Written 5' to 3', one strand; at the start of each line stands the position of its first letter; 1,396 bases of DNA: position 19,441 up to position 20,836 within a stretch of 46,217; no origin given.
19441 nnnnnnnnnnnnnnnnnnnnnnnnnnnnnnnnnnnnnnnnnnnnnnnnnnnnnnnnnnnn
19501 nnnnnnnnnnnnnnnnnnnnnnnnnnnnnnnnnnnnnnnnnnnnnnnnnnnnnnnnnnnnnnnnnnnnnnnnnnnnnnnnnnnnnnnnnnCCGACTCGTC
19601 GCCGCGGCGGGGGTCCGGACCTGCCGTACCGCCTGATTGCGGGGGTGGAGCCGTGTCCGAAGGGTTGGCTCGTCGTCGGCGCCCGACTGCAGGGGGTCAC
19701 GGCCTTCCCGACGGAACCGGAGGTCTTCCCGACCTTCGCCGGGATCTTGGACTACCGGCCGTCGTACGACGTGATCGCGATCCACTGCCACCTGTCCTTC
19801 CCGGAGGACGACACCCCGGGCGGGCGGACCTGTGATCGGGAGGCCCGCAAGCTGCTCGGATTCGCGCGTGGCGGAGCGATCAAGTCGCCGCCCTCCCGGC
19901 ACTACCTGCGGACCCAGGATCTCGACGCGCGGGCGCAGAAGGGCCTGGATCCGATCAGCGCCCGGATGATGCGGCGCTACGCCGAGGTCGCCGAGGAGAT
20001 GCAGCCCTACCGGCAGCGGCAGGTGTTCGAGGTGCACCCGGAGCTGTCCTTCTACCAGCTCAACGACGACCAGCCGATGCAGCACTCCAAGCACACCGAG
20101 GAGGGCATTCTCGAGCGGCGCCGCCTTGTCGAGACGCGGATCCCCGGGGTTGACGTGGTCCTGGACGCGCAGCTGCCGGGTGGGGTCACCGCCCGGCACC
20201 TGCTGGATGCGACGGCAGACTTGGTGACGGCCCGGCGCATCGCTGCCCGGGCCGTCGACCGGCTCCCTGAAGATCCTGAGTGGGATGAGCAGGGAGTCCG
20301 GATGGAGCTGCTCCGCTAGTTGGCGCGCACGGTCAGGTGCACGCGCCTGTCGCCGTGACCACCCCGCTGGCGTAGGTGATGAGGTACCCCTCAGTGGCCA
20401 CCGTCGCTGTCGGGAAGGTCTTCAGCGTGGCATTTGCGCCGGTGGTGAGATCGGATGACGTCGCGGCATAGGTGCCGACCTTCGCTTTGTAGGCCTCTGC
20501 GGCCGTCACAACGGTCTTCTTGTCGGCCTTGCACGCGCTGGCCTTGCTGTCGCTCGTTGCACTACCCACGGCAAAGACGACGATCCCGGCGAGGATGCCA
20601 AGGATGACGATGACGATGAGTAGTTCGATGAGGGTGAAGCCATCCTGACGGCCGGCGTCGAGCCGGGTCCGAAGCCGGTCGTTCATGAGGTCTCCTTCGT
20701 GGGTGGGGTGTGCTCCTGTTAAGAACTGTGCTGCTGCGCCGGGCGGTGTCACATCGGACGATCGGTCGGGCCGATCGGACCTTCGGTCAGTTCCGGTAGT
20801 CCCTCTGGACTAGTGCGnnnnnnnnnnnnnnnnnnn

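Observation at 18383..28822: Compact type IV pilus-like system with a PilT retraction ATPase in a high-GC actinobacterial context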

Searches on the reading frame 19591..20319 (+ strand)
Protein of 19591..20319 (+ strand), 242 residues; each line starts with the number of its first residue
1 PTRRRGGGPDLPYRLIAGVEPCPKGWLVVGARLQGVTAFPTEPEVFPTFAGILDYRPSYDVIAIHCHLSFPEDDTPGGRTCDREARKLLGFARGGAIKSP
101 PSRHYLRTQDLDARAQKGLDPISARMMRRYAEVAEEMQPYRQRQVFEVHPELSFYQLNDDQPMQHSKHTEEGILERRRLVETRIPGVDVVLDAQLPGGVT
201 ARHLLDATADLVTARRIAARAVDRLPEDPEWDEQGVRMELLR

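Call 35: find_homologous_proteins(query=window:19591-20319:+, max_evalue=0.00001)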
Query window:19591-20319:+ (242 aa): 756 proteins with E <= 0.00001 among 2918 candidates; the best 120 are listed.
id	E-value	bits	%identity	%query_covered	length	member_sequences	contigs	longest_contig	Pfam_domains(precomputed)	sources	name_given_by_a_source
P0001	3.3e-152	523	93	100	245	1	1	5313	PF04250.20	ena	-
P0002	1.0e-145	502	91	100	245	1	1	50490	PF04250.20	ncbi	-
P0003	1.7e-143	495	89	100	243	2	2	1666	PF04250.20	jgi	jgi:predicted RNase H-like nuclease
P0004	2.7e-142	491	88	100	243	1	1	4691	PF04250.20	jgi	jgi:predicted RNase H-like nuclease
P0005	2.3e-138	478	86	100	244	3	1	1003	PF04250.20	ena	-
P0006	2.6e-137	474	86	100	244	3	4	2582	PF04250.20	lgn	-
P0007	1.3e-136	472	85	100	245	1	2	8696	PF04250.20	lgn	-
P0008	1.5e-136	472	86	100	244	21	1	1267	PF04250.20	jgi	-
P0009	2.5e-136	471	86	99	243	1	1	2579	PF04250.20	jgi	jgi:predicted RNase H-like nuclease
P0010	6.5e-136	470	86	100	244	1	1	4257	PF04250.20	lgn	-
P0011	1.8e-135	468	86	100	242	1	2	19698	PF04250.20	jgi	jgi:predicted RNase H-like nuclease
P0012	4.5e-135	467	84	100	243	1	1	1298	PF04250.20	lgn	-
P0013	4.7e-135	467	84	100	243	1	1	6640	PF04250.20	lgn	-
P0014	3.0e-134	464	86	100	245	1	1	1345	PF04250.20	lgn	-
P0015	4.1e-134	464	84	100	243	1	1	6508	PF04250.20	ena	-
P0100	2.5e-103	363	82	82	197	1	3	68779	PF04250.20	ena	-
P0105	2.6e-101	356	69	98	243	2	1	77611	PF04250.20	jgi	-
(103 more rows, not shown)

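Call 37: find_encoding_contigs(protein=P0100, flank=10000, max_places=3)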
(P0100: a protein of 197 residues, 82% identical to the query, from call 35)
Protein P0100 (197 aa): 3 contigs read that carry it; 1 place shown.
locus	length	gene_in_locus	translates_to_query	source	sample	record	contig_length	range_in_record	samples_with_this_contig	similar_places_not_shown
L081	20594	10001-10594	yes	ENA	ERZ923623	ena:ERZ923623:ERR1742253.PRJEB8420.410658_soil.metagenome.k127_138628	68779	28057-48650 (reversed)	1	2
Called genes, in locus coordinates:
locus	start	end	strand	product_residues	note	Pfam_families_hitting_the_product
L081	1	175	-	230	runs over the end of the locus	PF00072:Response_reg, PF00486:Trans_reg_C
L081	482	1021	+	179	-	PF00924:MS_channel_2nd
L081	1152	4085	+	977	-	-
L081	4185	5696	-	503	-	-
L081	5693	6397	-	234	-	PF00005:ABC_tran, PF13304:AAA_21 (faint)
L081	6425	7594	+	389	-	PF00437:T2SSE, PF13401:AAA_22 (weak)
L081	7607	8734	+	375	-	PF09594:GT87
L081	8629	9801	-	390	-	-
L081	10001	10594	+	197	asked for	PF04250:DUF429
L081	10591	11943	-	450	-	-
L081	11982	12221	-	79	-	PF07963:N_methyl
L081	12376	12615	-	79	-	PF07963:N_methyl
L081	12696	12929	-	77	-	PF07963:N_methyl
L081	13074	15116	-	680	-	-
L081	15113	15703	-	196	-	PF07963:N_methyl (weak)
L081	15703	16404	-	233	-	-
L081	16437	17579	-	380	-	PF00482:T2SSF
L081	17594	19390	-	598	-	PF05157:MshEN, PF00437:T2SSE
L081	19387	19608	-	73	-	-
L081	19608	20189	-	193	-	PF00072:Response_reg, PF00196:GerE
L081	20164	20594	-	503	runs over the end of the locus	PF13185:GAF_2 (faint), PF07730:HisKA_3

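Call 56: find_encoding_contigs(protein=P0105, flank=10000, max_places=2)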
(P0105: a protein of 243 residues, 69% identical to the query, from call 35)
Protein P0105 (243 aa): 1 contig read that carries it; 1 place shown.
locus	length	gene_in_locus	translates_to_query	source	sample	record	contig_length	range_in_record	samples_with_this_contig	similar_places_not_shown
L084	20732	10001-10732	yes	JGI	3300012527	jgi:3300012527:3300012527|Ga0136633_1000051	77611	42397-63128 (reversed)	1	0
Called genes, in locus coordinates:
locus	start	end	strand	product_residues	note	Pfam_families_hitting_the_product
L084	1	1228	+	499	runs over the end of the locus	PF01039:Carboxyl_trans, PF03255:ACCA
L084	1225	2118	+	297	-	PF05853:BKACE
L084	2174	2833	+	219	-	PF00441:Acyl-CoA_dh_1, PF08028:Acyl-CoA_dh_2 (weak)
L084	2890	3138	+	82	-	-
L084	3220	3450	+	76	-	-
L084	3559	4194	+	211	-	PF11268:DUF3071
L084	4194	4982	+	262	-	-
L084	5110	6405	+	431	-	-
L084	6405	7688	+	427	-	PF16491:Peptidase_M48_N, PF01435:Peptidase_M48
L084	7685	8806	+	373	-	PF20706:GT4-conflict (weak), PF13439:Glyco_transf_4, PF00534:Glycos_transf_1, PF13692:Glyco_trans_1_4, PF13524:Glyco_trans_1_2 (weak)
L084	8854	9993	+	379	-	PF00437:T2SSE, PF13401:AAA_22 (faint), PF25199:nSTAND_NTPase5 (faint)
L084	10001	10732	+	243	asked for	PF04250:DUF429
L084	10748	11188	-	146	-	PF07963:N_methyl (weak)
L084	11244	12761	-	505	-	-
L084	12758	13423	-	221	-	PF07963:N_methyl (faint)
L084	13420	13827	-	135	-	PF07963:N_methyl (weak)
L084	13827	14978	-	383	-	PF00482:T2SSF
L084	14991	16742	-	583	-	PF05157:MshEN, PF00437:T2SSE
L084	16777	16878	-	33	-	-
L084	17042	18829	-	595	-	PF00501:AMP-binding, PF23562:AMP-binding_C_3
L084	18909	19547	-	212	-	PF00072:Response_reg, PF00196:GerE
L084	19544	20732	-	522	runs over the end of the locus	PF07730:HisKA_3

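Call 61: predict_structure(alignment_id=A2)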
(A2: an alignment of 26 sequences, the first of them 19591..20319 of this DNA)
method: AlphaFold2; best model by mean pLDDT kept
length: 242 residues; sequences in the alignment: 26
mean_pLDDT: 60.2   pTM: 0.46
mean pLDDT of the five models: 60.2, 59.9, 56.7, 54.9, 52.1
residues with pLDDT >= 90: 22; 70-90: 46; 50-70: 101; < 50: 73
segments of 3 or more residues with pLDDT < 50: 1-24, 34-48, 92-95, 222-242
pLDDT, mean of each block of 10 residues (from residue 1): 35 42 50 47 47 49 51 60 55 51 65 58 62 59 63 87 94 95 81 82 84 65 36 33 27
secondary structure, 60 per line:
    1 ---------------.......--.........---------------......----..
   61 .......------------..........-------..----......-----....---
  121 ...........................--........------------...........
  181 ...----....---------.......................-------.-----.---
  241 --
elements in order: E16-22 E25-33 H49-54 E59-67 H80-89 H103-108 H114-117 H121-147 H150-157 H170-183 H188-191 H201-223

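Call 66: fold_search(model_id=the predicted structure, library=pdb)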
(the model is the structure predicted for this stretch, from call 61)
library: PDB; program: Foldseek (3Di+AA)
matches with E <= 10: 119; with E <= 0.001: 0
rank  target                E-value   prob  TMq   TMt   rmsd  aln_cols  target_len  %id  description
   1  6voy_A                6.3e-01  0.04  0.12  0.11  17.2       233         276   12  Cryo-EM structure of HTLV-1 instasome (released 2020-07-01)
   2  9n82_c                8.4e-01  0.06  0.14  0.14  18.7       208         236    9  The ligation (AMP-Lys) complex in the NHEJ pathway (released 2025-04-23)
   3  4ev6_E                1.5e+00  0.04  0.14  0.11  17.5       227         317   12  The complete structure of CorA magnesium transporter from Methanocaldococcus jannaschii (released 2012-10-31)
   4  4f01_B                1.6e+00  0.06  0.12  0.12  15.7       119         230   14  Crystal structure of an artificial dimeric DnaK complex (released 2013-04-17)
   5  7r5k_P0               1.6e+00  0.02  0.13  0.06  23.2       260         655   10  Human nuclear pore complex (constricted) (released 2022-06-22)
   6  7m5c_K                1.7e+00  0.05  0.12  0.18  13.8       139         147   14  Crystal Structure of human BAK in complex with WT BAK BH3 peptide (released 2022-01-12)
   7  4ev6_B                1.7e+00  0.04  0.15  0.12  16.5       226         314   12  The complete structure of CorA magnesium transporter from Methanocaldococcus jannaschii (released 2012-10-31)
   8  4egw_A                1.8e+00  0.03  0.14  0.14  18.9       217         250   10  The structure of the soluble domain of CorA from Methanocaldococcus jannaschii (released 2012-10-31)
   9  9h3g_BK               1.8e+00  0.02  0.16  0.14  16.4       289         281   13  Structure of the Arabidopsis thaliana 80S ribosome in complex with P- and E-site tRNAs and mRNA (released 2026-02-04)
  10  8ver_F                1.9e+00  0.01  0.10  0.09  28.6       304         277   10  Structure of YicC endoribonuclease (released 2024-09-04)
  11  6voy_B                2.1e+00  0.02  0.13  0.12  18.7       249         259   10  Cryo-EM structure of HTLV-1 instasome (released 2020-07-01)
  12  8w2r_A                2.5e+00  0.03  0.15  0.14  19.3       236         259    9  HIV-1 P5-IN intasome core (released 2024-04-17)
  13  5f4z_D                2.5e+00  0.03  0.17  0.12  17.5       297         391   14  The crystal structure of an epoxide hydrolase from Streptomyces carzinostaticus subsp. neocarzinostaticus (released 2016-02-17)
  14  7agx_1D               2.7e+00  0.04  0.14  0.16  12.0       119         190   18  Apo-state type 3 secretion system export apparatus complex from Salmonella enterica typhimurium (released 2021-03-17)
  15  4jnf                  3.0e+00  0.05  0.13  0.14  13.9       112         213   12  Allosteric opening of the polypeptide-binding site when an Hsp70 binds ATP (released 2013-05-29)
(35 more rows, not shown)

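Call 71: search_protein_families(library=pfam, max_evalue=0.01, proteins=[L081:10591-11943:-])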
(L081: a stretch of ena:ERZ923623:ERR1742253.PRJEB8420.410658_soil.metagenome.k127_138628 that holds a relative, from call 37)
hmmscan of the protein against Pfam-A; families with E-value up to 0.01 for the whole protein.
L081:10591-11943:- (450 aa): 0 families

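Call 72: find_related_loci(query=A2, collection=metagenome_contigs, flank=6000)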
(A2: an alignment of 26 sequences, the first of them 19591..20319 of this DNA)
Query A2 (242 aa) in metagenome_contigs; peptide patterns used: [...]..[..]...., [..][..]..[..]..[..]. (x = any residue, [..] = any of these).
284 stretches matched a pattern; 193 encode a relative of the query (tblastn E <= 1e-3); the best 80 are kept; 80 distinct loci.
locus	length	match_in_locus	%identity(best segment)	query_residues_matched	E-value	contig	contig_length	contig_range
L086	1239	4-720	90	4-242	8e-160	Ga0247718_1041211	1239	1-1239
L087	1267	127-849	86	1-242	2e-152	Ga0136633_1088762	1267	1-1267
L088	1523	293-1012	85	2-242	3e-148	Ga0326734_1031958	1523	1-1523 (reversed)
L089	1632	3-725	84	2-242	3e-147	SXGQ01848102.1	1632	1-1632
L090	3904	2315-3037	84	1-242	1e-139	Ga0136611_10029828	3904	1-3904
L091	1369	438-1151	85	5-242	1e-147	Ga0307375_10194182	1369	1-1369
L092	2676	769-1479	84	5-242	8e-138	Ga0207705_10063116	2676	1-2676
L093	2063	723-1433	83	5-242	2e-139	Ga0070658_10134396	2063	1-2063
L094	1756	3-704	84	8-242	5e-141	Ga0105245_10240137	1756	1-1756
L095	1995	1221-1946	80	1-242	8e-139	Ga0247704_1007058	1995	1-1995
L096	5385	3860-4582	77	1-242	8e-127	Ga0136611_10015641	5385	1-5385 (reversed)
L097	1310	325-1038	79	1-239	1e-136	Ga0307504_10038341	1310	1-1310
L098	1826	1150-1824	74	1-226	1e-121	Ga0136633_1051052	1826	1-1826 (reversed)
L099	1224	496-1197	73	8-242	2e-123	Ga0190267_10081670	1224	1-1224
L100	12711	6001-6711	69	5-242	2e-105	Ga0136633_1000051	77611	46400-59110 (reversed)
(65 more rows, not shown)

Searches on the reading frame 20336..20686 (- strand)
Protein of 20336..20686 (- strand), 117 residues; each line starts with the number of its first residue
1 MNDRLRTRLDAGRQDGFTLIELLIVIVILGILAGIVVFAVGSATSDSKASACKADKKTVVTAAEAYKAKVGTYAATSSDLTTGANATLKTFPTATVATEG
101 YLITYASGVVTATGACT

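Call 5: search_protein_families(library=pfam, max_evalue=0.1, proteins=[window:20336-20686:-])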
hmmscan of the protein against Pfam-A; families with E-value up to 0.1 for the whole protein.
seq(117 aa): 4 families
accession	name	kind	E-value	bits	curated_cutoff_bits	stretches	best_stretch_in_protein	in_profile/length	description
PF07963.17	N_methyl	-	8e-09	35.1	21.2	1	13-36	3-26/27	Prokaryotic N-terminal methylation motif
PF01566.24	Nramp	-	0.00036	20.1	29.8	1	6-91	2-87/357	Natural resistance-associated macrophage protein-like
PF12669.12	FeoB_associated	-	0.041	14.6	27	1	26-53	3-30/44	FeoB-associated Cys-rich membrane protein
PF14221.11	DUF4330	-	0.084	13.4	27.6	0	17-65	14-61/167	Domain of unknown function (DUF4330)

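Call 6: search_protein_families(library=ncbifam, max_evalue=0.01, proteins=[window:20336-20686:-])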
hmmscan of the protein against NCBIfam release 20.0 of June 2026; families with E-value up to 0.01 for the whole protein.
seq(117 aa): 11 families
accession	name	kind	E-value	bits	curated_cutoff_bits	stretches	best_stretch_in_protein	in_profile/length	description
TIGR01710.1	typeII_sec_gspG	equivalog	1.2e-12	48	88.85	1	16-82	2-68/134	type II secretion system major pseudopilin GspG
TIGR01708.2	typeII_sec_gspH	equivalog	7e-10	39.1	80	1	14-50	1-37/169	type II secretion system minor pseudopilin GspH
NF040999.1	pilin_ComGC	equivalog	2.2e-09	37.4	75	1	14-92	1-78/84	competence type IV pilus major pilin ComGC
NF041775.1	typeIV_PilA_Myxo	equivalog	3.5e-09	37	400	1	12-79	8-75/214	type IV pilin protein PilA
TIGR02532.1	IV_pilin_GFxxxE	domain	6.6e-09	35.2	16.3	1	14-37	1-24/24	prepilin-type N-terminal cleavage/methylation domain-containing protein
NF007862.0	PRK10574.1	equivalog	1.7e-06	28.2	138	1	13-115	3-97/145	prepilin peptidase-dependent pilin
TIGR02596.1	TIGR02596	subfamily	0.0012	19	70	1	17-48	1-32/196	Verru_Chthon cassette protein D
NF041013.1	T4P_ComGE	equivalog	0.0028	17.7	49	1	15-63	4-49/83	competence type IV pilus minor pilin ComGE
NF007800.0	PRK10506.1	equivalog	0.0033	17.2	158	1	12-34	6-28/163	prepilin peptidase-dependent protein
NF007160.0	PRK09598.1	equivalog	0.0039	15.6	561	1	15-68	116-169/523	phosphoethanolamine--lipid A transferase EptA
NF038304.1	EPS_HpsC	equivalog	0.0058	16.2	200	1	10-66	16-72/318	hormogonium polysaccharide secretion pseudopilin HpsC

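Call 75: search_solved_structures(query=window:20336-20686:-, max_evalue=0.01)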
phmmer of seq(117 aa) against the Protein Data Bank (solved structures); distinct sequences matched with E-value up to 0.01: 12.
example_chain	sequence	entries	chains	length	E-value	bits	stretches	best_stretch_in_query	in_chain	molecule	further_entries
9egp_A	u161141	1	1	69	1.4e-06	31.8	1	14-69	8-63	Geopilin domain 1 protein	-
7tgg_A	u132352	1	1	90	3e-06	30.8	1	13-74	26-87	Geopilin domain 1 protein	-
9lab_B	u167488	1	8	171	1.1e-05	29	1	13-105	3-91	MSHA major pilin subunit MshA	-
2m7g_A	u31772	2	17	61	5.6e-05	26.7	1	17-74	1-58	Geopilin domain 1 protein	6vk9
8pfb_G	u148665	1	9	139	0.00022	24.8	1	17-68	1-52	Type IV pilin PilE1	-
8tj2_C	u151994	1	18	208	0.0003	24.4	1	17-76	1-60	Type IV major pilin protein PilA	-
9laa_A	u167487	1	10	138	0.00066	23.3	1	14-114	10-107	Type IV pilin protein PilA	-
5wda_A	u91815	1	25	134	0.0016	22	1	17-82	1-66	General secretion pathway protein G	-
5kua_A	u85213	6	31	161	0.0017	22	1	17-113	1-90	pilin | Neisseria meningitidis PilE variant SB-GATDH | Neisseria meningitidis PilE, SB-DATDH variant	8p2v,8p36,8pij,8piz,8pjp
1oqw_A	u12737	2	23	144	0.0035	20.9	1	17-89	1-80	Fimbrial protein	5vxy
8tum_e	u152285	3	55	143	0.0074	19.9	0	17-98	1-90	Type IV major pilin protein PilA | Pilin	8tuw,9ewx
8p3b_A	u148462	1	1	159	0.0085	19.7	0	17-89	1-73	Fimbrial protein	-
